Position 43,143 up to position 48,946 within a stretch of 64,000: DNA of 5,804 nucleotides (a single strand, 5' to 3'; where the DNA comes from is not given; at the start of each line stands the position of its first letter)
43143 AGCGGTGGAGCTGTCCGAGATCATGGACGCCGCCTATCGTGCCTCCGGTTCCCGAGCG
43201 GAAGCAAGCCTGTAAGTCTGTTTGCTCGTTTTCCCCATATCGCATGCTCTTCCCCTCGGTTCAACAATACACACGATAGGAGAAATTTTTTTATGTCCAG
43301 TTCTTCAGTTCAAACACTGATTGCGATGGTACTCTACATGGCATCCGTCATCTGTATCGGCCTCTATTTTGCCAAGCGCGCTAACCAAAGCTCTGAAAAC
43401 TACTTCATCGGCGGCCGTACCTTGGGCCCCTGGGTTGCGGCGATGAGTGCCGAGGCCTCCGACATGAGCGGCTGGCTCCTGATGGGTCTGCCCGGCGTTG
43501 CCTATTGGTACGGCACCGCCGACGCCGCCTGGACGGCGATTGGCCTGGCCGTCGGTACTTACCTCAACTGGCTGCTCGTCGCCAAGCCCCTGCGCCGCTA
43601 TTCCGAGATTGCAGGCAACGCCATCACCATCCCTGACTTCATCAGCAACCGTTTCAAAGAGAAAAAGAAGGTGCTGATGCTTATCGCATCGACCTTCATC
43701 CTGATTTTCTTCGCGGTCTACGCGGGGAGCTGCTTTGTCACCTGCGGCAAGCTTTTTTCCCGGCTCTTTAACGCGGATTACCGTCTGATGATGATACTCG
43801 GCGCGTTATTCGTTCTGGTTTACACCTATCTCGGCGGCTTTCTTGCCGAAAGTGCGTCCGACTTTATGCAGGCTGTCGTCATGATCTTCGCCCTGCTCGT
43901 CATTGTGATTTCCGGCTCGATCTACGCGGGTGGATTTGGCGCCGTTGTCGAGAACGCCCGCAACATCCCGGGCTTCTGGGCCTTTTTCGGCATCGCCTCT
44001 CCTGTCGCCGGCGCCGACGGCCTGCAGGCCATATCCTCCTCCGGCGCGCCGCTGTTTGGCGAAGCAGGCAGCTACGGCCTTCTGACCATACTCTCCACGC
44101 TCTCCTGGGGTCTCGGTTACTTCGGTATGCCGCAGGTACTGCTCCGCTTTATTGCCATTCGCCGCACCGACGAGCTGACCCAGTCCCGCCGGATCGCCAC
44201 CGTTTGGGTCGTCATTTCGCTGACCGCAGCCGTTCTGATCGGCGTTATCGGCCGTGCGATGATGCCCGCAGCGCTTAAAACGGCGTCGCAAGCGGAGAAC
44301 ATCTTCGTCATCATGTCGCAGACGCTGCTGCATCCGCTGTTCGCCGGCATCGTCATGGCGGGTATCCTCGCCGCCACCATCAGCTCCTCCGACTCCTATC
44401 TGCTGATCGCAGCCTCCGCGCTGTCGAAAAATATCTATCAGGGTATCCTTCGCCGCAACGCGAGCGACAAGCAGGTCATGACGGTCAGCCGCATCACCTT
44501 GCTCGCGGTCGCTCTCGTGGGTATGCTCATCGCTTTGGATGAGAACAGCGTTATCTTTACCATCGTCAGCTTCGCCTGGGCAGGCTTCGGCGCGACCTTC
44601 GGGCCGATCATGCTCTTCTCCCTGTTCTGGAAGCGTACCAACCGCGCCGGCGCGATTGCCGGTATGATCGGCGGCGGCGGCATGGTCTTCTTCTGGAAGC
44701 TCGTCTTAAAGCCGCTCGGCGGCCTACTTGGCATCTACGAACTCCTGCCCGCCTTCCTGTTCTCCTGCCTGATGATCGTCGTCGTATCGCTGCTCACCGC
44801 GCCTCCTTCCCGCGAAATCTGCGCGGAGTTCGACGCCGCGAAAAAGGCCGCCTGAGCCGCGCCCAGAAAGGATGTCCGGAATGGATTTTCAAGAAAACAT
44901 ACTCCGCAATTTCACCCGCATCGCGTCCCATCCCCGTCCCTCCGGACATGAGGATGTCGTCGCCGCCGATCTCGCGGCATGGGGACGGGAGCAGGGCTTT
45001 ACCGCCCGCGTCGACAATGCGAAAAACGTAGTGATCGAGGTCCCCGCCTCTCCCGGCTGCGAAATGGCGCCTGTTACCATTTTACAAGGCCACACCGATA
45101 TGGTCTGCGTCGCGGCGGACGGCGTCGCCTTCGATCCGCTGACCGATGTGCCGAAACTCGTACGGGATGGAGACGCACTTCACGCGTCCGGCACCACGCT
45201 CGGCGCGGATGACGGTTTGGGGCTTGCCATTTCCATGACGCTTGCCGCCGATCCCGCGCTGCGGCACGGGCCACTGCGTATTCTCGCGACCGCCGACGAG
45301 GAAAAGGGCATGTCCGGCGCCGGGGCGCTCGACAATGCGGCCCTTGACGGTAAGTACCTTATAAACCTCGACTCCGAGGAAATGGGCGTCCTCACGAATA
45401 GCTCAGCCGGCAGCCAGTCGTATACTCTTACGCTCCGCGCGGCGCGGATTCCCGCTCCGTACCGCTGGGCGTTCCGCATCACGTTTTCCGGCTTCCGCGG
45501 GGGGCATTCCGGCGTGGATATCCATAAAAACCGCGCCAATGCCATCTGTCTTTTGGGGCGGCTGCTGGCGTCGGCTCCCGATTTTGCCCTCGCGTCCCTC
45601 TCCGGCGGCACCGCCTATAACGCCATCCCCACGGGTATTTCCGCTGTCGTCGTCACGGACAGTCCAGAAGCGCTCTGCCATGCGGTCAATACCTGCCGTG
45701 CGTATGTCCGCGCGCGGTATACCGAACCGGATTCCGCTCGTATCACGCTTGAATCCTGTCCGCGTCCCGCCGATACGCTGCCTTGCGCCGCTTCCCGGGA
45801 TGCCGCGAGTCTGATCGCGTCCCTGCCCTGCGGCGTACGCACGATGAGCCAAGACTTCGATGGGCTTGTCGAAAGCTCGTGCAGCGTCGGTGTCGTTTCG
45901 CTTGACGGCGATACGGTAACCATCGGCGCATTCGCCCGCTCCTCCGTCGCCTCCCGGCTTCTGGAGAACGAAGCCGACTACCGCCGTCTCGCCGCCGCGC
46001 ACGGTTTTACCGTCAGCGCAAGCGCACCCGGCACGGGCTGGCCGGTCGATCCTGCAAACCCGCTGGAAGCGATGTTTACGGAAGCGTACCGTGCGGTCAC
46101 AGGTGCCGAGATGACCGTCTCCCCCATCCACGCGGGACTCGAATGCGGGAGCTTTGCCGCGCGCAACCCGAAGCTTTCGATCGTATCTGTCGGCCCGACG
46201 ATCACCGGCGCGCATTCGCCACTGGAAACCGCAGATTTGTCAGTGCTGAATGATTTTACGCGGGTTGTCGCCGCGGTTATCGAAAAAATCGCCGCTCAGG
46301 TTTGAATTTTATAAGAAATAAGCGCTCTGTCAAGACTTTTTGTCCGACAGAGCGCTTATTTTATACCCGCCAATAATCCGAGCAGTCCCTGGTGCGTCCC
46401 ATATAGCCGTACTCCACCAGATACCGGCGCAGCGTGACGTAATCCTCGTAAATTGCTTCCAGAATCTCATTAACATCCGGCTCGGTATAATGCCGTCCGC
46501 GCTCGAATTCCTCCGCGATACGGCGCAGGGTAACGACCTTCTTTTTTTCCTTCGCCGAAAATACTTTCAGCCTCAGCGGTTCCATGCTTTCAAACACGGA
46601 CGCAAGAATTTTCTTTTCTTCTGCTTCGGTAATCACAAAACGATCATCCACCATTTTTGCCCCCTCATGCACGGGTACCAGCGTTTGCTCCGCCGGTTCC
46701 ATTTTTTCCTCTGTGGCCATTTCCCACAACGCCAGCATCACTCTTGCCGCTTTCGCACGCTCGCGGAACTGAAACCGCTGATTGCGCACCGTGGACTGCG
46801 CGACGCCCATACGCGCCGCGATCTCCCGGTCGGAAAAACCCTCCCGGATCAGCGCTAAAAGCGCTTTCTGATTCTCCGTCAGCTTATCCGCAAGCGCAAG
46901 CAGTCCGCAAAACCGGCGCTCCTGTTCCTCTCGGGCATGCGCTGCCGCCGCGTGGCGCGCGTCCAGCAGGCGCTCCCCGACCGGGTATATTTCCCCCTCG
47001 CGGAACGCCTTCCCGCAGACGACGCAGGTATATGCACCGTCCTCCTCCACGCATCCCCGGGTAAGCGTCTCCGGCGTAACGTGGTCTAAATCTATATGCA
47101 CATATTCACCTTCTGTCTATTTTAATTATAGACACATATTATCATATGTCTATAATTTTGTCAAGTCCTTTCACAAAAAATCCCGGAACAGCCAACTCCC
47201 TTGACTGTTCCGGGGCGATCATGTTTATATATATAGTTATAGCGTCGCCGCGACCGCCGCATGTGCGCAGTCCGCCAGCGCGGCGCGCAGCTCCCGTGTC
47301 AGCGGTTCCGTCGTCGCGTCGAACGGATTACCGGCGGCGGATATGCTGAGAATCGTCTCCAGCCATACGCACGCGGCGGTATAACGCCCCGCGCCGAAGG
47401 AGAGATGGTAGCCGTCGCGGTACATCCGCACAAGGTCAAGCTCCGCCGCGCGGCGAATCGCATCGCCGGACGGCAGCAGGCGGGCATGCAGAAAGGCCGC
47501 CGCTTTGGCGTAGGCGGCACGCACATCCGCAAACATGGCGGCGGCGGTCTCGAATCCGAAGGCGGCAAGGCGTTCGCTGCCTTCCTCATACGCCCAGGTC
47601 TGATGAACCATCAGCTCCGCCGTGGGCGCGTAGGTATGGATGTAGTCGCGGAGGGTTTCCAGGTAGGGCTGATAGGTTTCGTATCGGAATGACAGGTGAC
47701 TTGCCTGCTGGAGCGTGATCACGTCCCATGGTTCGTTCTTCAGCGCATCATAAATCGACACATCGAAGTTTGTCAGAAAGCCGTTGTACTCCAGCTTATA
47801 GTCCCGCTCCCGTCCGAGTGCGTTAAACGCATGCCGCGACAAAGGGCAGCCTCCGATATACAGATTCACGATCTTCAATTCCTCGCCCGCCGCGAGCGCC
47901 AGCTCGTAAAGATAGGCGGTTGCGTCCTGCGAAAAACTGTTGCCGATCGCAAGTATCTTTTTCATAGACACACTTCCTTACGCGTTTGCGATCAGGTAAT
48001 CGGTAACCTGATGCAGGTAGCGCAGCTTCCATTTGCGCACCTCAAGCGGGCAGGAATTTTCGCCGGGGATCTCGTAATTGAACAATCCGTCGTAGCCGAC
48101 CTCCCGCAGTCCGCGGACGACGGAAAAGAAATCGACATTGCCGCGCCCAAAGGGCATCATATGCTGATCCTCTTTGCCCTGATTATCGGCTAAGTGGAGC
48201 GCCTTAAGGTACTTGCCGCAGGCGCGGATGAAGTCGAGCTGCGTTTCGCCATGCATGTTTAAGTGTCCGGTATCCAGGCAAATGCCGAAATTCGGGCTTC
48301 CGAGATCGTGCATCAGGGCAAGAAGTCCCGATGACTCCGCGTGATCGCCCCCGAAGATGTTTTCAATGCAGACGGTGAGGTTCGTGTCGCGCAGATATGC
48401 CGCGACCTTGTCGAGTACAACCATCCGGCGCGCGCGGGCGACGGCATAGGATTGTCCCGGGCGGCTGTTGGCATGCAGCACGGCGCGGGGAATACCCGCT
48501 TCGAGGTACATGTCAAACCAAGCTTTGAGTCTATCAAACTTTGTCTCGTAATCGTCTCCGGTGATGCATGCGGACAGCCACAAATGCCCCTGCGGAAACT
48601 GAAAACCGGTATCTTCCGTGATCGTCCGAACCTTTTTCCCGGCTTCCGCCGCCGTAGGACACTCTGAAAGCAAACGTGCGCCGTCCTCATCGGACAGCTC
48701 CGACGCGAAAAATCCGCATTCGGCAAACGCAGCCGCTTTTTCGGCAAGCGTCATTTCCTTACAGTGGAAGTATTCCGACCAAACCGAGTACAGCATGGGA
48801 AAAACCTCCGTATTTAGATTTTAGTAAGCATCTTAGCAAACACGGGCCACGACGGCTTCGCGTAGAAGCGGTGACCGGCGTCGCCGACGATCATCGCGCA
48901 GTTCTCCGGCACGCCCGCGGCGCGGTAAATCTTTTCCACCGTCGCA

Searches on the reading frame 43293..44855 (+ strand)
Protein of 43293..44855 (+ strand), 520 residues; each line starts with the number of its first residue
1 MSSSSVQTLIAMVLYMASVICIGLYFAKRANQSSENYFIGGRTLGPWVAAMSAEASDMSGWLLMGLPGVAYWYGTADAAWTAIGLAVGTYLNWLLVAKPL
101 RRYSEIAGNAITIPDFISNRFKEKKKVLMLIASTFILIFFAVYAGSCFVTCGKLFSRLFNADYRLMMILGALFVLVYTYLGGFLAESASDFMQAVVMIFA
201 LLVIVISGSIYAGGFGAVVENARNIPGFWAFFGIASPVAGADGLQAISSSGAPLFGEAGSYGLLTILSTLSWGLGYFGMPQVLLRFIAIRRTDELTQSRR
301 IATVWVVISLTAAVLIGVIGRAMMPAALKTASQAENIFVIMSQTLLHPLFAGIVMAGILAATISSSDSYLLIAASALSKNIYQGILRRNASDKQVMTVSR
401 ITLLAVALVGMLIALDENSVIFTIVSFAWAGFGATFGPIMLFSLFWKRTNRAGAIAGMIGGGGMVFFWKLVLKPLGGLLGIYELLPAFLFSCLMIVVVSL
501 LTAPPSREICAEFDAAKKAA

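Call 12: search_protein_families(library=pfam, proteins=[window:43293-44855:+], max_evalue=0.001)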
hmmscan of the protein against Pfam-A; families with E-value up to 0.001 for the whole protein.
window:43293-44855:+ (520 aa): 1 family
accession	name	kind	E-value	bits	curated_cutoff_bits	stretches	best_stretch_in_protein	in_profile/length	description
PF00474.23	SSF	-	4.9e-81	273.1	22.8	1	37-461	1-406/406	Sodium:solute symporter family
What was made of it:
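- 41048..44855 (+): Divergent unit: two Gfo/Idh/MocA oxidoreductases and a sodium:solute symporter. Call 12.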

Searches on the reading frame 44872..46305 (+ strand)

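Call 13: search_protein_families(library=pfam, proteins=[window:44872-46305:+], max_evalue=0.001)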
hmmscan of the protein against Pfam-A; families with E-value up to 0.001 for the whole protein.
window:44872-46305:+ (477 aa): 1 family
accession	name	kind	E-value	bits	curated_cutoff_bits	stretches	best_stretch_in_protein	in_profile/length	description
PF01546.33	Peptidase_M20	-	2.3e-13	51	24.6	1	70-472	1-206/206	Peptidase family M20/M25/M40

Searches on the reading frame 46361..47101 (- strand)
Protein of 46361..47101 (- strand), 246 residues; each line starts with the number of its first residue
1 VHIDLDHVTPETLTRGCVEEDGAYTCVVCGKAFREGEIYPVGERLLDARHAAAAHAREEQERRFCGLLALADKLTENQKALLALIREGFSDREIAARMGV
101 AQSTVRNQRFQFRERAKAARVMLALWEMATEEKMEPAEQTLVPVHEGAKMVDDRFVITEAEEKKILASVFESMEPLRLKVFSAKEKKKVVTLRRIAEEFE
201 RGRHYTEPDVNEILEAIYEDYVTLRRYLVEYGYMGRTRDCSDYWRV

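Call 13: search_protein_families(library=pfam, proteins=[window:46361-47101:-], max_evalue=0.001)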
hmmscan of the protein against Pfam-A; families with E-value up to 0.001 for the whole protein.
window:46361-47101:- (246 aa): 4 families
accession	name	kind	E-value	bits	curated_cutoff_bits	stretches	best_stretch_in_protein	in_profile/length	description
PF09860.14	DUF2087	-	1.5e-27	96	22.4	1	177-245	1-69/69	Uncharacterized protein conserved in bacteria (DUF2087)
PF08281.18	Sigma70_r4_2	-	8e-07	29.1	25.7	1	67-111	4-49/54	Sigma-70, region 4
PF13384.12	HTH_23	-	4.4e-05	23.6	24.6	1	81-109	10-38/50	Homeodomain-like domain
PF00196.25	GerE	-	0.00031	20.8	23.5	1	73-107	2-36/57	Bacterial regulatory proteins, luxR family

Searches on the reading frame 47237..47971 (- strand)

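Call 13: search_protein_families(library=pfam, proteins=[window:47237-47971:-], max_evalue=0.001)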
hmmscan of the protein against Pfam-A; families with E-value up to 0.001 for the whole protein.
window:47237-47971:- (244 aa): 1 family
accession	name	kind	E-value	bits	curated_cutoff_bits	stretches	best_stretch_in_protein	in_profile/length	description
PF16227.11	DUF4886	-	1.5e-62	211.2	26.7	1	5-238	1-241/242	Domain of unknown function (DUF4886)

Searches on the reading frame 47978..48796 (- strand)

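Call 13: search_protein_families(library=pfam, proteins=[window:47978-48796:-], max_evalue=0.001)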
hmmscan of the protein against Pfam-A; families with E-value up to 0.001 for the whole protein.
window:47978-48796:- (272 aa): 1 family
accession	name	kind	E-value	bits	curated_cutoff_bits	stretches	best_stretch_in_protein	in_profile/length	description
PF01261.30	AP_endonuc_2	-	3.4e-32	112.5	31.1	1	23-250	3-234/249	Xylose isomerase-like TIM barrel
